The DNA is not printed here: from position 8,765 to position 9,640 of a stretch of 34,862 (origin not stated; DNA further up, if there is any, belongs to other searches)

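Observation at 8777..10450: AT-rich two-gene islet between rlmD and the 3' end of tmRNA, with no integrase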

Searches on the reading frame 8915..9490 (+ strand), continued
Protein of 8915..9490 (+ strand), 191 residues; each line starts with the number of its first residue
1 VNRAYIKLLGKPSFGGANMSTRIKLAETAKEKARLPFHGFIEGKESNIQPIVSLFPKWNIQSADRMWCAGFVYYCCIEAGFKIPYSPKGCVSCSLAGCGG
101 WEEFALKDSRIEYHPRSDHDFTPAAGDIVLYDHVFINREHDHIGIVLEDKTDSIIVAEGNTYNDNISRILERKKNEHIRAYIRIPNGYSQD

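Call 82: find_encoding_contigs(protein=P0162, flank=5000, max_places=8)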
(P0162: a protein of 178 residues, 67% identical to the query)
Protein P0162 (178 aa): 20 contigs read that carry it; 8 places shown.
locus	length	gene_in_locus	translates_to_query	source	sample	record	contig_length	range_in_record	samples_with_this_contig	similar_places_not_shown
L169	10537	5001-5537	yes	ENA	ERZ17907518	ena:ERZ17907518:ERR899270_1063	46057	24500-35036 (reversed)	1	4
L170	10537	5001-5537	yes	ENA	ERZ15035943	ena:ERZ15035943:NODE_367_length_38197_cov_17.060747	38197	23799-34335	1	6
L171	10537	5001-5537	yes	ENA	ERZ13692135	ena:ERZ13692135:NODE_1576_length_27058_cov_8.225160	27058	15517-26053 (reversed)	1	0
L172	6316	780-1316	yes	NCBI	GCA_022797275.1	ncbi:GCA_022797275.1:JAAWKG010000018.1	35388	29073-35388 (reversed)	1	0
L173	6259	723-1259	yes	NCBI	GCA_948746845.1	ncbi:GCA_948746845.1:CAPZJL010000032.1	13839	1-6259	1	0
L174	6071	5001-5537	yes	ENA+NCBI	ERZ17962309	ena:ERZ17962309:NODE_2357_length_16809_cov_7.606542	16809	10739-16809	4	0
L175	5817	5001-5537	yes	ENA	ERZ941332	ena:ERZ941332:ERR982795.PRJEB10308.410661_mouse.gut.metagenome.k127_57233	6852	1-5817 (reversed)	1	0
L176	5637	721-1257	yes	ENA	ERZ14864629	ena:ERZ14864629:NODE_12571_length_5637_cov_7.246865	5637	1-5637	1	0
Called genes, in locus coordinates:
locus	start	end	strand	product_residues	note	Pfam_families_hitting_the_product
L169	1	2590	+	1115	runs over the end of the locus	PF00226:DnaJ (weak), PF07719:TPR_2 (faint), PF13424:TPR_12 (faint), PF13428:TPR_14 (faint), PF27158:DjlB_C_2nd, PF00515:TPR_1 (weak), PF13181:TPR_8 (weak), PF13432:TPR_16 (weak), +13 more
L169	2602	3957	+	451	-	PF00884:Sulfatase, PF01663:Phosphodiest, PF02995:DUF229 (weak), PF16347:SGSH_C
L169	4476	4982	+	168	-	PF13302:Acetyltransf_3 (weak), PF00583:Acetyltransf_1, PF13673:Acetyltransf_10 (faint), PF13508:Acetyltransf_7, PF08445:FR47 (weak)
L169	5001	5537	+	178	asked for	PF05257:CHAP (weak)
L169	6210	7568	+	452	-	PF07969:Amidohydro_3 (weak), PF12890:DHOase, PF01979:Amidohydro_1, PF07969:Amidohydro_3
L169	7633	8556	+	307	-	PF00215:OMPdecase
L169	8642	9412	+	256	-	PF10418:DHODB_Fe-S_bind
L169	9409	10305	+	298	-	PF01180:DHO_dh, PF01207:Dus, PF03060:NMO (weak), PF00977:His_biosynth (weak)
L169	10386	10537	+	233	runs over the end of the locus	PF00156:Pribosyltran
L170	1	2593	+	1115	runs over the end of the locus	PF00226:DnaJ (weak), PF07719:TPR_2 (faint), PF13424:TPR_12 (faint), PF13428:TPR_14 (faint), PF27158:DjlB_C_2nd, PF00515:TPR_1 (weak), PF13181:TPR_8 (weak), PF13432:TPR_16 (weak), +11 more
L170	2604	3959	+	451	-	PF00884:Sulfatase, PF01663:Phosphodiest, PF02995:DUF229 (weak), PF16347:SGSH_C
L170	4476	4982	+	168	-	PF13302:Acetyltransf_3 (weak), PF00583:Acetyltransf_1, PF13673:Acetyltransf_10 (faint), PF13508:Acetyltransf_7, PF08445:FR47 (weak)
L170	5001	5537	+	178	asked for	PF05257:CHAP (weak)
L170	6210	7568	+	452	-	PF07969:Amidohydro_3 (weak), PF12890:DHOase, PF01979:Amidohydro_1, PF07969:Amidohydro_3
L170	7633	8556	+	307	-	PF00215:OMPdecase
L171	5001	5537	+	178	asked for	PF05257:CHAP (weak)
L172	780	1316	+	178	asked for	PF05257:CHAP (weak)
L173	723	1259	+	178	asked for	PF05257:CHAP (weak)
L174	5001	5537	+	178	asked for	PF05257:CHAP (weak)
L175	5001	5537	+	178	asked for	PF05257:CHAP (weak)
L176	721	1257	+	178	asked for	PF05257:CHAP (weak)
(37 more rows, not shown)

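Call 83: find_encoding_contigs(protein=P0130, flank=5000, max_places=8)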
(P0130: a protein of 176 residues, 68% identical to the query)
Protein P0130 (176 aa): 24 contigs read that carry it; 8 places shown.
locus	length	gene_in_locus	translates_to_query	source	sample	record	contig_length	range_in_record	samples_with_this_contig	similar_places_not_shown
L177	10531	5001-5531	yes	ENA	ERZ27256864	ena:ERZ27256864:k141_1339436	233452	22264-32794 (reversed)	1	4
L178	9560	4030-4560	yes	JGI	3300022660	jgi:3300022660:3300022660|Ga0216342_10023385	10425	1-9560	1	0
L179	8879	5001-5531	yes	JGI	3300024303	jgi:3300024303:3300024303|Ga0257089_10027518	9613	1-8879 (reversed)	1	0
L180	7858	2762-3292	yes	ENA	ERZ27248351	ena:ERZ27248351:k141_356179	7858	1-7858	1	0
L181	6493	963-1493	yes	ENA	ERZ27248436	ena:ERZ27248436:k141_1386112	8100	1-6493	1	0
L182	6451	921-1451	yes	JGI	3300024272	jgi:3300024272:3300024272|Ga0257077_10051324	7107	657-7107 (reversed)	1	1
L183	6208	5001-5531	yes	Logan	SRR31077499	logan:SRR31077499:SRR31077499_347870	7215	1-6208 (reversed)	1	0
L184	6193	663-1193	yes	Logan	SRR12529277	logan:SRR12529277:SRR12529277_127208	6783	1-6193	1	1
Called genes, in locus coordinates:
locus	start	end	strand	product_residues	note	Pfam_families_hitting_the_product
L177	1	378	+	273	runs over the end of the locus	PF10021:PARG_cat_microb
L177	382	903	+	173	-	PF13563:2_5_RNA_ligase2 (faint)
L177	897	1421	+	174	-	PF13302:Acetyltransf_3, PF00583:Acetyltransf_1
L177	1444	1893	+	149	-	-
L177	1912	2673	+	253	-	PF00583:Acetyltransf_1, PF13673:Acetyltransf_10, PF13508:Acetyltransf_7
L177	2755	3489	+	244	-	-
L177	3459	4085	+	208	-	PF00702:Hydrolase (weak), PF13242:Hydrolase_like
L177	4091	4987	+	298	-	PF01636:APH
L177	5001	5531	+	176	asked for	PF05257:CHAP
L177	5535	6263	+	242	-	PF01209:Ubie_methyltran, PF08241:Methyltransf_11, PF13649:Methyltransf_25, PF13847:Methyltransf_31, PF08242:Methyltransf_12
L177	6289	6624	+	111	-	-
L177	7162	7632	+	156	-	PF00583:Acetyltransf_1, PF13673:Acetyltransf_10 (faint), PF13508:Acetyltransf_7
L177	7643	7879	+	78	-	-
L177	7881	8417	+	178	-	PF00300:His_Phos_1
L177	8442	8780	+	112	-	-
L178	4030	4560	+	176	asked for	PF05257:CHAP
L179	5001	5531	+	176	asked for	PF05257:CHAP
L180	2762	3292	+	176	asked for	PF05257:CHAP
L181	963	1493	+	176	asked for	PF05257:CHAP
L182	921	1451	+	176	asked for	PF05257:CHAP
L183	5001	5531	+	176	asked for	PF05257:CHAP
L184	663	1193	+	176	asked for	PF05257:CHAP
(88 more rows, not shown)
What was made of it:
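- CHAP homologues lie next to a different kinase-fold gene (APH) in Lachnospiraceae arrays (call 83). In one Lachnospiraceae lineage a CHAP homologue lies 13 nt downstream of a kinase-fold APH gene (call 83), so an analogous CHAP-plus-kinase-fold adjacency does recur.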

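Call 101: list_cluster_members(proteins=[P0087, P0001, P0354])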
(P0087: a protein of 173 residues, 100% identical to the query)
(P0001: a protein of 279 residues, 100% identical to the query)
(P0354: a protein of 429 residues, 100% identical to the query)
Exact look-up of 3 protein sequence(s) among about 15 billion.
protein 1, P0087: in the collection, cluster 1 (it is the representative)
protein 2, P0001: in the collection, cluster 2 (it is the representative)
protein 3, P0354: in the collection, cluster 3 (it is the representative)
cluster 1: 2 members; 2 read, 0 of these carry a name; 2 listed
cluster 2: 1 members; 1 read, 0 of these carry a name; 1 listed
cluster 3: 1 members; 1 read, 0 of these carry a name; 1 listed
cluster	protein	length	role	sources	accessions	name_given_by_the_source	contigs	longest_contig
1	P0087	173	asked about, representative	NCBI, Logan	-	-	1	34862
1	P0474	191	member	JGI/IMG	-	-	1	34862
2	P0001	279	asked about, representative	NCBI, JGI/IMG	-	-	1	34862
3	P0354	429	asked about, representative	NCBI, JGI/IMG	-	-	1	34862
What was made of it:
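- The window's proteins are known only from this one 34,862-bp contig (call 101).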

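Call 102: find_encoding_contigs(protein=P0087, flank=6000, max_places=6)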
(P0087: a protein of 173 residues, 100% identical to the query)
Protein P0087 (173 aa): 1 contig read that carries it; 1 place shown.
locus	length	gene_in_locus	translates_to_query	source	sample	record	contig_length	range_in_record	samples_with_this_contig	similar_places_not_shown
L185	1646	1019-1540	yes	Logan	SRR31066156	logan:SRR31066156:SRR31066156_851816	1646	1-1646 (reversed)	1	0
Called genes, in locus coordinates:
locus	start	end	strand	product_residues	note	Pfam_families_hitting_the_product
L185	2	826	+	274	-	?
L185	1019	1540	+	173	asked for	PF05257:CHAP (weak)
